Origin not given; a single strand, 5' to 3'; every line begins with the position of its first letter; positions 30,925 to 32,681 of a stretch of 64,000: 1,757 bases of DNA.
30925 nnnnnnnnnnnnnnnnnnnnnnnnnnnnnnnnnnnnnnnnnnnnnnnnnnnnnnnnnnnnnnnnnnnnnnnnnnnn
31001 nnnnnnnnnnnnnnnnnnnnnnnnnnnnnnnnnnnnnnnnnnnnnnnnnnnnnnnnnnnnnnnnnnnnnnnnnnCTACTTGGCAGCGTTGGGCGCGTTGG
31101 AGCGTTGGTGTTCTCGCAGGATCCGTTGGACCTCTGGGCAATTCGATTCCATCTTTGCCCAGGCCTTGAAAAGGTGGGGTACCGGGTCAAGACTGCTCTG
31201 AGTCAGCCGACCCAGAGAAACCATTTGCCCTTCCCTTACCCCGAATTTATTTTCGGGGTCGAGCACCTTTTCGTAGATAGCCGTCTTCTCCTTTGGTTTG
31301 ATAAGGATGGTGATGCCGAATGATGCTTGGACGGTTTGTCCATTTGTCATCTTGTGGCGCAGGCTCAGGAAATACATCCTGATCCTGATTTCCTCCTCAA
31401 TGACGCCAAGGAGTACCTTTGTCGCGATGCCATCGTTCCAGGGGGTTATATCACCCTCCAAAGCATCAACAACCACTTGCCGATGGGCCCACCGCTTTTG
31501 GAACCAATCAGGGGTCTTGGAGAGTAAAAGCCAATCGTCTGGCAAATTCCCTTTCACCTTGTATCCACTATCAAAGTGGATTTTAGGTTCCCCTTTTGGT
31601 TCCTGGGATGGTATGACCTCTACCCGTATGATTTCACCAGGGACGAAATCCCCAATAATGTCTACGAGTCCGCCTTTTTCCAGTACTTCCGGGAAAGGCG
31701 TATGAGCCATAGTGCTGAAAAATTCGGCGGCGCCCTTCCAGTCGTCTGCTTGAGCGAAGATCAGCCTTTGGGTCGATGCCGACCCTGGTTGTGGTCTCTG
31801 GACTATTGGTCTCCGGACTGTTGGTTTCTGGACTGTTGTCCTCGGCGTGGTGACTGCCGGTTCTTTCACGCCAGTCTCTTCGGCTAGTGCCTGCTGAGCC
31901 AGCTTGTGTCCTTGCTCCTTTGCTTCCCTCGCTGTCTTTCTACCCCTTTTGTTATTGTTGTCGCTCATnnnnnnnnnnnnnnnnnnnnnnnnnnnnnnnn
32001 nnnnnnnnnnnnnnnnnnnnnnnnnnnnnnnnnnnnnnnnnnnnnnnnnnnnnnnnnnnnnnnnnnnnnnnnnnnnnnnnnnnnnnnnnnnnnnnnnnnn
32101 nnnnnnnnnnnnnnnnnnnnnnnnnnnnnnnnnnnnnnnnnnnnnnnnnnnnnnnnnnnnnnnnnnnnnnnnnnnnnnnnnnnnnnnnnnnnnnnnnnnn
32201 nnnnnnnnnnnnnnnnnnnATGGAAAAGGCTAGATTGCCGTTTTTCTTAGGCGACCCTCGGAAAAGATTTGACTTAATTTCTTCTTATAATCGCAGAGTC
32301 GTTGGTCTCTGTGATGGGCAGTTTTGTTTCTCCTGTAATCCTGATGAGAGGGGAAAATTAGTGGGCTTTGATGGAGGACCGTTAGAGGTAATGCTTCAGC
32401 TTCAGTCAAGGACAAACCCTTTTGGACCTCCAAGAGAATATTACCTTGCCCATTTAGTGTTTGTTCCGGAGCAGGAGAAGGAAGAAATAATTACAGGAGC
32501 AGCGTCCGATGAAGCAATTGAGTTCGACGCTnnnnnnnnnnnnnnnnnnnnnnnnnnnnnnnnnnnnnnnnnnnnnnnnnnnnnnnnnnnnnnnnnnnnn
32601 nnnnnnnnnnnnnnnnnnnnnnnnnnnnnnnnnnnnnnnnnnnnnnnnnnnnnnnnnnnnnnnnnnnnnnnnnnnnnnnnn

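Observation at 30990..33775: Self-contained, G+C-richer divergent two-gene cassette (RNase J-like nuclease plus unrecognisable 297-aa protein) between ftsH and truD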

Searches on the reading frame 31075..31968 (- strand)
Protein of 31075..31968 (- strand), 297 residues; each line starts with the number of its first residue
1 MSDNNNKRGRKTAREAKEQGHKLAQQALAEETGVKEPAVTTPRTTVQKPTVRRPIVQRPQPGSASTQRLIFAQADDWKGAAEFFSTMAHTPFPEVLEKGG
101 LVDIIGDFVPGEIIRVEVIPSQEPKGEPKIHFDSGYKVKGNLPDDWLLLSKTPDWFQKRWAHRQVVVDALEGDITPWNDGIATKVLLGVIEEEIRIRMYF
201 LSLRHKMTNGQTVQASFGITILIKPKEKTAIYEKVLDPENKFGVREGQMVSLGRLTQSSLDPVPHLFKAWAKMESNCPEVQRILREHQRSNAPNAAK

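Call 5: search_protein_families(library=pfam, proteins=[window:31075-31968:-], max_evalue=1)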
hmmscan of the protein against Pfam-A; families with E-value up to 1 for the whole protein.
window:31075-31968:- (297 aa): 0 families

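Call 6: search_protein_families(library=ncbifam, proteins=[window:31075-31968:-], max_evalue=1)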
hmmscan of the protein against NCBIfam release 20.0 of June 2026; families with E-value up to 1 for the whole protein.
window:31075-31968:- (297 aa): 0 families

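Call 7: search_protein_families(library=padloc, proteins=[window:31075-31968:-], max_evalue=1)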
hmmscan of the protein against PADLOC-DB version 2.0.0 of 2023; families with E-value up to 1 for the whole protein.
window:31075-31968:- (297 aa): 0 families

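Call 8: search_protein_families(library=phrogs, proteins=[window:31075-31968:-], max_evalue=1)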
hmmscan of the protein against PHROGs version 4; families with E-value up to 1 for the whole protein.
window:31075-31968:- (297 aa): 0 families
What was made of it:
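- Tried and rejected: Family searches for unkA (Pfam, NCBIfam, PADLOC, PHROGs): nothing (calls 5-8).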

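Call 9: find_homologous_proteins(query=window:31075-31968:-, max_evalue=0.001)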
Query window:31075-31968:- (297 aa): 2 proteins with E <= 0.001 among 1203 candidates.
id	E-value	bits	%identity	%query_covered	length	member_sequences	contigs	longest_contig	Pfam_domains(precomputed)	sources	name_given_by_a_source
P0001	8.4e-198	673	100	100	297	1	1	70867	-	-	-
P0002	1.1e-158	545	81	98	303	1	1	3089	-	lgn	-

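Call 24: find_homologous_proteins(query=A1, max_evalue=0.01)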
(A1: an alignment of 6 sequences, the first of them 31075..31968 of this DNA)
Query A1 (6 sequences) (297 aa, profile of the alignment): 27 proteins with E <= 0.01 among 8000 candidates.
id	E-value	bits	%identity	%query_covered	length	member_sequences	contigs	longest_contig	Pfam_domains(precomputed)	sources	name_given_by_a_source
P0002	1.4e-127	443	81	98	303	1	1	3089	-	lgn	-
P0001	1.7e-119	417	100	100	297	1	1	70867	-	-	-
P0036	2.2e-105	371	23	47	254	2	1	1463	-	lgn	-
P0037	1.3e-89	319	25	60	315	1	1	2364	-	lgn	-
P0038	1.6e-89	319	24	45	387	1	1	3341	-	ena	-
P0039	3.2e-87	311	22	65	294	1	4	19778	-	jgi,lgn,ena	-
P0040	5.7e-82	294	23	92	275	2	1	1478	-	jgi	-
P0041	6.8e-78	280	22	60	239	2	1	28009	-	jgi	jgi:hypothetical protein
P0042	2.2e-77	279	22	85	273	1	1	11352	-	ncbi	ncbi:MAG: hypothetical protein ABH831_00430 [Candidatus Nealsonbacteria bacterium]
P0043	1.8e-73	266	19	60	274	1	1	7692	-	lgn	-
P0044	3.8e-70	255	25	77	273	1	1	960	-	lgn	-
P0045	3.1e-68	249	25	37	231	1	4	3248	-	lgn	-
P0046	6.1e-66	241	24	98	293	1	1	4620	-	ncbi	-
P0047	2.0e-65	239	26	66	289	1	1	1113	-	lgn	-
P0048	2.5e-64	236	25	60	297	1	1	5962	-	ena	-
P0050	1.1e-62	230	24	64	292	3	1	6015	-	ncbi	-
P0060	6.4e-53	198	23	61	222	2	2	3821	-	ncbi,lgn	-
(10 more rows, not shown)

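Call 25: find_encoding_contigs(protein=P0041, flank=10000, max_places=2)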
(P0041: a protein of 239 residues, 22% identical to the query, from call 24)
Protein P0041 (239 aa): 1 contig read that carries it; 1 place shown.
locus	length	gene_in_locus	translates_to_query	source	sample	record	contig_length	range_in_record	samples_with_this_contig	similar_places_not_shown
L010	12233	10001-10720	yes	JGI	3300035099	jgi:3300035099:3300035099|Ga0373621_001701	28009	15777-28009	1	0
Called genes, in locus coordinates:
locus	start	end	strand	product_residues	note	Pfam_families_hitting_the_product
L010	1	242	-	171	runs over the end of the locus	PF13489:Methyltransf_23 (weak), PF01209:Ubie_methyltran, PF01728:FtsJ (weak), PF02475:TRM5-TYW2_MTfase (weak), PF13847:Methyltransf_31, PF13649:Methyltransf_25, PF08241:Methyltransf_11, PF08242:Methyltransf_12, +1 more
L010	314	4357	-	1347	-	PF00521:DNA_topoisoIV, PF14890:Intein_splicing, PF00521:DNA_topoisoIV, PF03989:DNA_gyraseA_C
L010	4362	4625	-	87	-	-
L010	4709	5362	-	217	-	PF13483:Lactamase_B_3, PF12706:Lactamase_B_2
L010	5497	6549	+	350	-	PF10447:EXOSC1 (faint), PF00575:S1, PF23459:S1_RRP5 (faint), PF00575:S1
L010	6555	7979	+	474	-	PF01142:TruD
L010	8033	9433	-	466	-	PF00753:Lactamase_B, PF12706:Lactamase_B_2, PF22505:RNase_J_b_CASP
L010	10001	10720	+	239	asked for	-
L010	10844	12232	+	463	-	?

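Call 26: find_encoding_contigs(protein=P0039, flank=10000, max_places=2)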
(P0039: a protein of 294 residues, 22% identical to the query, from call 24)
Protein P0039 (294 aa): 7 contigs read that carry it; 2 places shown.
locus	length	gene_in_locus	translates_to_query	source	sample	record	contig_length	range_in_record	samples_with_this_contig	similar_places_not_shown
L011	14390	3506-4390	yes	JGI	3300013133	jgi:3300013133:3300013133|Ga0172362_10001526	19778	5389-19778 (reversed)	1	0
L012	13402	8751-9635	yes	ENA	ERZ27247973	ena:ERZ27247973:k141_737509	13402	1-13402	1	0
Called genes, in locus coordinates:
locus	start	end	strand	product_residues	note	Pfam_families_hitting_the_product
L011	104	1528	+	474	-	PF01142:TruD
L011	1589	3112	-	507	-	PF00753:Lactamase_B, PF12706:Lactamase_B_2 (weak), PF22505:RNase_J_b_CASP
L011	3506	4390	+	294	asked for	-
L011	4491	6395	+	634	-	PF06480:FtsH_ext, PF00004:AAA, PF17862:AAA_lid_3, PF01434:Peptidase_M41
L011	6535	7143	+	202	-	PF00849:PseudoU_synth_2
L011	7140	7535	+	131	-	PF01245:Ribosomal_L19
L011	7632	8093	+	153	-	PF13302:Acetyltransf_3 (weak), PF13420:Acetyltransf_4, PF00583:Acetyltransf_1, PF13673:Acetyltransf_10, PF13508:Acetyltransf_7, PF08445:FR47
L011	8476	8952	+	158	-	PF13302:Acetyltransf_3 (weak), PF13420:Acetyltransf_4, PF00583:Acetyltransf_1, PF13673:Acetyltransf_10, PF13508:Acetyltransf_7, PF08445:FR47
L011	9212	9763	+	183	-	-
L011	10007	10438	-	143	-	PF02033:RBFA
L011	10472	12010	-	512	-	PF00025:Arf, PF00009:GTP_EFTU, PF00071:Ras, PF01926:MMR_HSR1, PF02421:FeoB_N (weak), PF08477:Roc (weak), PF22042:EF-G_D2, PF11987:IF-2, +1 more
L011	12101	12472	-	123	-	PF14584:DUF4446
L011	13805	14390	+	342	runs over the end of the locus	PF00089:Trypsin, PF13365:Trypsin_2, PF13180:PDZ_2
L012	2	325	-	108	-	?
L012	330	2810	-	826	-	PF00521:DNA_topoisoIV, PF03989:DNA_gyraseA_C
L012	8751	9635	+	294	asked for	-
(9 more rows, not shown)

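Call 27: find_encoding_contigs(protein=P0042, flank=10000, max_places=2)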
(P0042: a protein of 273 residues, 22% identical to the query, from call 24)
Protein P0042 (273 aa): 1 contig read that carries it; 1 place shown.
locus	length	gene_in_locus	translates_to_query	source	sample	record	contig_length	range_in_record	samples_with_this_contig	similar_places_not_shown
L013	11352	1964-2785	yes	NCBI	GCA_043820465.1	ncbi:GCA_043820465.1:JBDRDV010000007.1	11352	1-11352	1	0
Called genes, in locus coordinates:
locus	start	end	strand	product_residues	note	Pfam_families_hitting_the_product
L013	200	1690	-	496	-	PF00753:Lactamase_B (weak), PF12706:Lactamase_B_2, PF22505:RNase_J_b_CASP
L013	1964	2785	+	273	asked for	-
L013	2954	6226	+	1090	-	PF00004:AAA, PF14890:Intein_splicing, PF00004:AAA, PF17862:AAA_lid_3, PF01434:Peptidase_M41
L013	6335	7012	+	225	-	PF13384:HTH_23 (weak)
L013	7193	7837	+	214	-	PF00849:PseudoU_synth_2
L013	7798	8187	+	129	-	PF01245:Ribosomal_L19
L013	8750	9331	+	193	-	-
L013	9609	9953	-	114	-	PF02033:RBFA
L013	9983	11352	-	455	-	PF00009:GTP_EFTU, PF22042:EF-G_D2, PF11987:IF-2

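Call 37: search_solved_structures(query=A2, max_evalue=10)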
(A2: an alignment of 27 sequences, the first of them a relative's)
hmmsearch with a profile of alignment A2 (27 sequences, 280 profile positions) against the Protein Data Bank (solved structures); distinct sequences matched with E-value up to 10: 3.
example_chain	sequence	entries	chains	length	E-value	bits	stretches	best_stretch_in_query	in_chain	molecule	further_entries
6rtd_A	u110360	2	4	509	0.96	12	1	56-122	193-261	Cytochrome c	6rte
2p6r_A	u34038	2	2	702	1.2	11.7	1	49-140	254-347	afUHEL308 HELICASE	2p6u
9b15_A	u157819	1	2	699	2.2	10.9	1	49-138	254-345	ATP-dependent DNA helicase Hel308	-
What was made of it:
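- Tried and rejected: PDB sequence search with the unkA family profile: nothing below E 0.9 (call 37).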

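Call 45: predict_structure(alignment_id=A2)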
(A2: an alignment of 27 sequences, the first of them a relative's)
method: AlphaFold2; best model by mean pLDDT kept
length: 297 residues; sequences in the alignment: 27
mean_pLDDT: 72.6   pTM: 0.63
mean pLDDT of the five models: 72.6, 71.7, 71.7, 70.8, 69.6
residues with pLDDT >= 90: 79; 70-90: 110; 50-70: 52; < 50: 56
segments of 3 or more residues with pLDDT < 50: 33-74, 82-88
pLDDT, mean of each block of 10 residues (from residue 1): 57 81 77 46 38 34 32 45 49 70 61 67 68 58 75 81 88 82 91 94 89 95 97 96 95 85 92 82 86 65
secondary structure, 60 per line:
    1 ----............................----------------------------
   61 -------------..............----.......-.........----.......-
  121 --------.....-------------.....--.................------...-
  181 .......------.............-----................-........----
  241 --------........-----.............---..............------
elements in order: H5-32 H74-87 H92-98 E100-105 E113-119 E129-133 H154-170 H181-187 E194-206 E212-224 E229-236 E249-251 H252-256 H262-274 H278-291

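Call 49: fold_search(model_id=the predicted structure, library=pdb)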
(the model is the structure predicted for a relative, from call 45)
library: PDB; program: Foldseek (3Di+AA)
matches with E <= 10: 404; with E <= 0.001: 0
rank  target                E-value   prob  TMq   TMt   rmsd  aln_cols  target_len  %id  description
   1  9e78_1J               1.9e-01  0.07  0.12  0.06  51.1       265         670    9  48-nm repeat of the Leishmania tarentolae doublet microtubule (released 2025-03-12)
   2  9n59_A                3.1e-01  0.14  0.14  0.08  22.7       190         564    9  CryoEM structure of the Azotobacter vinelandii flagellar filament (released 2025-07-16)
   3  2r5r                  3.5e-01  0.03  0.10  0.12  20.1       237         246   10  The crystal structure of DUF198 from Nitrosomonas europaea ATCC 19718 (released 2007-09-18)
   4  8otz_Ad               3.9e-01  0.08  0.14  0.09  29.2       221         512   10  48-nm repeat of the native axonemal doublet microtubule from bovine sperm (released 2023-11-22)
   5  7qoo_O                4.2e-01  0.04  0.11  0.15  18.0       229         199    9  Structure of the human inner kinetochore CCAN complex (released 2022-06-08)
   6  8tcc_B                4.2e-01  0.03  0.10  0.12  21.8       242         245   13  GTP Cyclohydrolase-IB with dehydrocostus lactone (released 2024-07-03)
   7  9d5n_CW               5.0e-01  0.08  0.13  0.08  24.8       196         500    9  48-nm doublet microtubule from Trichomonas vaginalis strain G3 (released 2025-05-14)
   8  8snb_7I               5.0e-01  0.04  0.11  0.07  39.2       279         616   10  atomic model of sea urchin sperm doublet microtubule (48-nm periodicity) (released 2023-06-28)
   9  4dm0_A                5.9e-01  0.03  0.11  0.08  20.2       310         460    8  TN5 transposase: 20MER OUTSIDE END 2 MN complex (released 2012-02-22)
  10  8iyj_V                7.0e-01  0.05  0.13  0.08  48.5       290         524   11  Cryo-EM structure of the 48-nm repeat doublet microtubule from mouse sperm (released 2023-07-05)
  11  1l3a_C                7.8e-01  0.03  0.12  0.16  21.2       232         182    6  Structure of the plant transcriptional regulator PBF-2 (released 2002-06-26)
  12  9e2g_0C               8.3e-01  0.04  0.13  0.06  49.3       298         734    8  Cryo-EM structure of 48 nm repeat of microtubule doublet from T. brucei flagellum (released 2025-03-12)
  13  2p4b_A                8.3e-01  0.02  0.10  0.10  18.7       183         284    7  Crystal structure of E.coli RseB (released 2007-05-22)
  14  5xll_B                9.3e-01  0.06  0.13  0.20  22.3       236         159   11  Dimer form of M. tuberculosis PknI sensor domain (released 2018-05-16)
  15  6gef_B                9.3e-01  0.03  0.11  0.09  15.6       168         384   14  X-ray structure of the Yersinia pseudotuberculosis ATPase DotB (released 2018-05-30)
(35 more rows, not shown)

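Call 52: search_protein_representatives(alignment_id=A2)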
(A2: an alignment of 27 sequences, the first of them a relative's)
Query: 27 sequences, 280 profile positions. Proteins with E-value up to 0.001 (for the whole library): 34; up to 1e-10: 34; up to 1e-30: 27. The best 34 are listed.
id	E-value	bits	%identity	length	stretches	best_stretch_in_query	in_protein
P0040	7.9e-114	396.2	-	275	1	2-274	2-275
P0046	1.7e-104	365.6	-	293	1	1-278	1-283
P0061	1.5e-98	346.0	-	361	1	9-276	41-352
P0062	1.9e-93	329.3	-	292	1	2-276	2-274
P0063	4.8e-79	282.1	-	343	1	1-276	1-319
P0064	2.2e-78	279.9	-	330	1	3-272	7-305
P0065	2.4e-74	266.7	-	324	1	1-274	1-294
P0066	1.7e-73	263.9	-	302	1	44-270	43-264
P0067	2.0e-73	263.7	-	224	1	53-271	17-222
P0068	4.6e-73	262.5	-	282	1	31-277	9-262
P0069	1.8e-72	260.5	-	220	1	52-272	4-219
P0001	5.8e-72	258.9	-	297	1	1-278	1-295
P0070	2.8e-63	230.4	-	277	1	2-262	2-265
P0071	2.6e-60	220.6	-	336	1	42-262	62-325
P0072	8.1e-59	215.7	-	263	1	59-263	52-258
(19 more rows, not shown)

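Call 56: fold_search(model_id=the predicted structure, library=viral)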
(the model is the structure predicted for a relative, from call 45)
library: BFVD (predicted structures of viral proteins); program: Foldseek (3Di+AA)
matches with E <= 10: 519; with E <= 0.001: 0
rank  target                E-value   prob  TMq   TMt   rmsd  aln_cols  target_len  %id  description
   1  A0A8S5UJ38            1.7e-02  0.13  0.11  0.08  22.4       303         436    8  Zinc ribbon domain protein [Siphoviridae sp. ctTDf8]
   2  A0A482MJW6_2          2.6e-02  0.21  0.14  0.06  20.2       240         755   12  Uncharacterized protein [Nodularia phage vB_NspS-kac68v162]
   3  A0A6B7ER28            5.0e-02  0.11  0.13  0.07  23.2       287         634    9  (no name in the UniProt tables at hand)
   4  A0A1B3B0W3            7.0e-02  0.08  0.12  0.12  19.7       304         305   11  Uncharacterized protein [Gordonia phage Jumbo]
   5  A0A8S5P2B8            7.4e-02  0.07  0.11  0.12  19.9       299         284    9  Uncharacterized protein [Myoviridae sp. ctLnO19]
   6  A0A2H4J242            8.3e-02  0.08  0.10  0.11  17.4       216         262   11  S1 motif domain-containing protein [uncultured Caudovirales phage]
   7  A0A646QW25            8.8e-02  0.08  0.13  0.12  22.0       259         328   12  (no name in the UniProt tables at hand)
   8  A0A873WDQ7            1.2e-01  0.08  0.13  0.12  28.5       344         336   14  Uncharacterized protein [Streptomyces phage Sycamore]
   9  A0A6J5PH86            1.7e-01  0.09  0.14  0.13  17.8       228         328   11  DUF932 domain-containing protein [uncultured Caudovirales phage]
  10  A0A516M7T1            1.7e-01  0.03  0.09  0.03  20.6       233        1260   12  (no name in the UniProt tables at hand)
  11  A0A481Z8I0            1.8e-01  0.09  0.10  0.16  15.1       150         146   10  Uncharacterized protein [Pithovirus LCPAC304]
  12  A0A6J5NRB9            1.8e-01  0.07  0.12  0.14  18.1       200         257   10  Uncharacterized protein [uncultured Caudovirales phage]
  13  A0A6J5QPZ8            2.2e-01  0.04  0.10  0.09  25.2       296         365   10  Peptidase S74 domain-containing protein [uncultured Caudovirales phage]
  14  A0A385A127            2.3e-01  0.07  0.13  0.11  20.2       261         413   10  (no name in the UniProt tables at hand)
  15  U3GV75                2.5e-01  0.11  0.16  0.15  18.6       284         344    9  Uncharacterized protein [Suid betaherpesvirus 2]
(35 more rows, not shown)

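Call 80: find_related_loci(query=A2, collection=viral_contigs, flank=8000)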
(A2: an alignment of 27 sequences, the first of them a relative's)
Query A2 (297 aa) in viral_contigs; peptide patterns used: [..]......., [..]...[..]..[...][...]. (x = any residue, [..] = any of these).
21 stretches matched a pattern, but none encodes a relative of the query by tblastn (E <= 1e-3).

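Call 102: list_cluster_members(proteins=[P0042, P0046, P0050, P0060])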
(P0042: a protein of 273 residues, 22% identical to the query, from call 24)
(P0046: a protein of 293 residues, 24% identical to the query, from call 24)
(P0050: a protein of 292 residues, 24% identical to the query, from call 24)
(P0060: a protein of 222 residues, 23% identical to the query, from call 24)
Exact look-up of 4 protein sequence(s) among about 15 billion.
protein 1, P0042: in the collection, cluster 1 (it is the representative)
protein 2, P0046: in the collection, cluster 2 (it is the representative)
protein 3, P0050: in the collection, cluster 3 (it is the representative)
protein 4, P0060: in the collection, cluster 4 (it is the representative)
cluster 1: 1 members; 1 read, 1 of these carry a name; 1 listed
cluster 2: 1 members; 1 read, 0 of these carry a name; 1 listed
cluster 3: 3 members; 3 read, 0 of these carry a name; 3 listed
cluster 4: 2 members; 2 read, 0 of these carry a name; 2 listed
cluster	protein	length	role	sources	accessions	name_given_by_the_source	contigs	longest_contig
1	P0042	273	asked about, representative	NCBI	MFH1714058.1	MAG: hypothetical protein ABH831_00430 [Candidatus Nealsonbacteria bacterium]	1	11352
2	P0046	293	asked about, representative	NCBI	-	-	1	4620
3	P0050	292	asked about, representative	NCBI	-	-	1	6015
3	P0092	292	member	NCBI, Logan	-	-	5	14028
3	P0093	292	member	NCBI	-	-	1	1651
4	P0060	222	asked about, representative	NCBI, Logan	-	-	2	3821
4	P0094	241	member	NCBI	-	-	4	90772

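Call 105: search_dna_similar(query=window:31075-31968:-, collection=phages, mode=protein, max_evalue=0.001, max_rows=5)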
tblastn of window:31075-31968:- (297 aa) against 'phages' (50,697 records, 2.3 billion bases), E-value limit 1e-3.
No match.

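Call 106: search_dna_similar(query=window:31075-31968:-, collection=plasmids, mode=protein, max_evalue=0.001, max_rows=5)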
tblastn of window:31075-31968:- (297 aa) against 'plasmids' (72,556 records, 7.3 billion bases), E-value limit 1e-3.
No match.

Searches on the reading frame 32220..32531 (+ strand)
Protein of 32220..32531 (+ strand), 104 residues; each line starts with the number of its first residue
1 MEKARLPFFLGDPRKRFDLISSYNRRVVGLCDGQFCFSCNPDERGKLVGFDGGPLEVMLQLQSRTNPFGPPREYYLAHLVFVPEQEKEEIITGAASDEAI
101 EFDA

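Call 91: search_solved_structures(query=A5, max_evalue=10)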
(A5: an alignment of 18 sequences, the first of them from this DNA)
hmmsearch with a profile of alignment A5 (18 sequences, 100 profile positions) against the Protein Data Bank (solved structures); distinct sequences matched with E-value up to 10: 0.

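Call 92: search_protein_families(library=pfam, alignment_id=A5, max_evalue=1)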
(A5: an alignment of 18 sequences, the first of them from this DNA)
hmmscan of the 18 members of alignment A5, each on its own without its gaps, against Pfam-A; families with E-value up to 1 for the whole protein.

A. member 1, seq(104 aa): 1 family
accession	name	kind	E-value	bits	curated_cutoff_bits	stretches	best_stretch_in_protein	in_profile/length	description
PF15629.11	Perm-CXXC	-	0.071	13.9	23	1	30-40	13-23/32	Permuted single zf-CXXC unit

B. families by the number of members that match (of 18 scanned): 3 families
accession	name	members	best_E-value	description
PF15629.11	Perm-CXXC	5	0.061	Permuted single zf-CXXC unit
PF02633.19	Creatininase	1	0.0064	Creatinine amidohydrolase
PF03238.18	ESAG1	1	0.13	ESAG protein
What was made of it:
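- Tried and rejected: rnjL N-terminal domain alone against PDB and Pfam: nothing beyond a sub-threshold CXXC hint (calls 91, 92).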
